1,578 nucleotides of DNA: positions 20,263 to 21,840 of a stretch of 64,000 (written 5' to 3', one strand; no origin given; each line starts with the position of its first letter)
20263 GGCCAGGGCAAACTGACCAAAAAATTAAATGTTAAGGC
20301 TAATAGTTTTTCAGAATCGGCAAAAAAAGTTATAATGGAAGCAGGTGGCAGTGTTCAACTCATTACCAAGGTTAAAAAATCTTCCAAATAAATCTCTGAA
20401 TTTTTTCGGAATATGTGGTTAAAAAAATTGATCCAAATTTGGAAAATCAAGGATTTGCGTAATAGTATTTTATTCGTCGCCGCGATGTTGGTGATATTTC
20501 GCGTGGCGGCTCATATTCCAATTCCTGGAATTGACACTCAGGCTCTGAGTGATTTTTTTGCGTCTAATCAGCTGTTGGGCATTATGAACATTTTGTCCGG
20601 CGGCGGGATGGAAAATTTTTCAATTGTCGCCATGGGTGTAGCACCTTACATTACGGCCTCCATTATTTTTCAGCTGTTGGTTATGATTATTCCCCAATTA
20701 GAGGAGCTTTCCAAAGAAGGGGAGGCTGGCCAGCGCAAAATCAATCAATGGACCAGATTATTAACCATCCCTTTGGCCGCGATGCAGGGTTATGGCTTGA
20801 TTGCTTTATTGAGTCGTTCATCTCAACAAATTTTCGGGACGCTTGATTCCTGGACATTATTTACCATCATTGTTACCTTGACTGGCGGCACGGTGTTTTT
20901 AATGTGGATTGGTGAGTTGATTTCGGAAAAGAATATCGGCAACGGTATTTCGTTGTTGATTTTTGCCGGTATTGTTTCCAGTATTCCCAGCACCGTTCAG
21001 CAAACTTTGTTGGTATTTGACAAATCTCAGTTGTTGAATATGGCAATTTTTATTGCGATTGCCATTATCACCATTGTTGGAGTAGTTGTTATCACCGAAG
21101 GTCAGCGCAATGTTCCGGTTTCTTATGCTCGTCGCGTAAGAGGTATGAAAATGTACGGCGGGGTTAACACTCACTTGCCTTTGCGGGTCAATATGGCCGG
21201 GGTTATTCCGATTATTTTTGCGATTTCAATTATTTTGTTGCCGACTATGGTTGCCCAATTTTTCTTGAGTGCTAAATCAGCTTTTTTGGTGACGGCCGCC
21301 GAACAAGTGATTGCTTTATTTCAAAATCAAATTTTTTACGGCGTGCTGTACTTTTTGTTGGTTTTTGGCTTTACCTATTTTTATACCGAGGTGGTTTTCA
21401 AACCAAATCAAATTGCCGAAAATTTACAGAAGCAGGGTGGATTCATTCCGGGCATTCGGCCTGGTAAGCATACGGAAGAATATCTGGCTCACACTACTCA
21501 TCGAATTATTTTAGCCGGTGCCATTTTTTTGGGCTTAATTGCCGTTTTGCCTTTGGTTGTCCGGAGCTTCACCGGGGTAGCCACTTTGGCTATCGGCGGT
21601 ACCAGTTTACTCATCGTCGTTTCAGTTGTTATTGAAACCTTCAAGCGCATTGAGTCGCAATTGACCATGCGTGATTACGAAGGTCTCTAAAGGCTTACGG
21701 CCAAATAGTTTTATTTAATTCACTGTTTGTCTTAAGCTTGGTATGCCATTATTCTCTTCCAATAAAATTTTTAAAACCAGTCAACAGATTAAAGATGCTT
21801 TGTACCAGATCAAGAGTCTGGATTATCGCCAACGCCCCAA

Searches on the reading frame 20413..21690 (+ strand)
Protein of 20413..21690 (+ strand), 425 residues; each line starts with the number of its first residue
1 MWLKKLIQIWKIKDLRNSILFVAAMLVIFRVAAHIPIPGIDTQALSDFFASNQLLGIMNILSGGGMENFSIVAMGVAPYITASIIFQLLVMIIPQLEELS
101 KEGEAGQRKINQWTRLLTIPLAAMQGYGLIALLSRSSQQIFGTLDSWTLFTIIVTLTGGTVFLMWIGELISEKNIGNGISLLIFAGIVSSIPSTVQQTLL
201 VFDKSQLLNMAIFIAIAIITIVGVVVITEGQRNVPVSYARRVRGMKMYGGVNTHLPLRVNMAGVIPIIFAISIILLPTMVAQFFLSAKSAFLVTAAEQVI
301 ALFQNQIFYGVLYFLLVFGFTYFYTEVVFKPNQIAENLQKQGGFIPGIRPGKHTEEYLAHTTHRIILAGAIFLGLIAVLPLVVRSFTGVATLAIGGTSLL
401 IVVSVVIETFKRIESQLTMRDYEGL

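Call 11: search_protein_families(library=pfam, proteins=[window:20413-21690:+], max_evalue=0.00001)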
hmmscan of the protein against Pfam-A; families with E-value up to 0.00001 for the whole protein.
window:20413-21690:+ (425 aa): 1 family
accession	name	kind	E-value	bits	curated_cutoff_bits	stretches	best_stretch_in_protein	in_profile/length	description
PF00344.25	SecY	-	5.7e-106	354.8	32.2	1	70-410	1-306/306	SecY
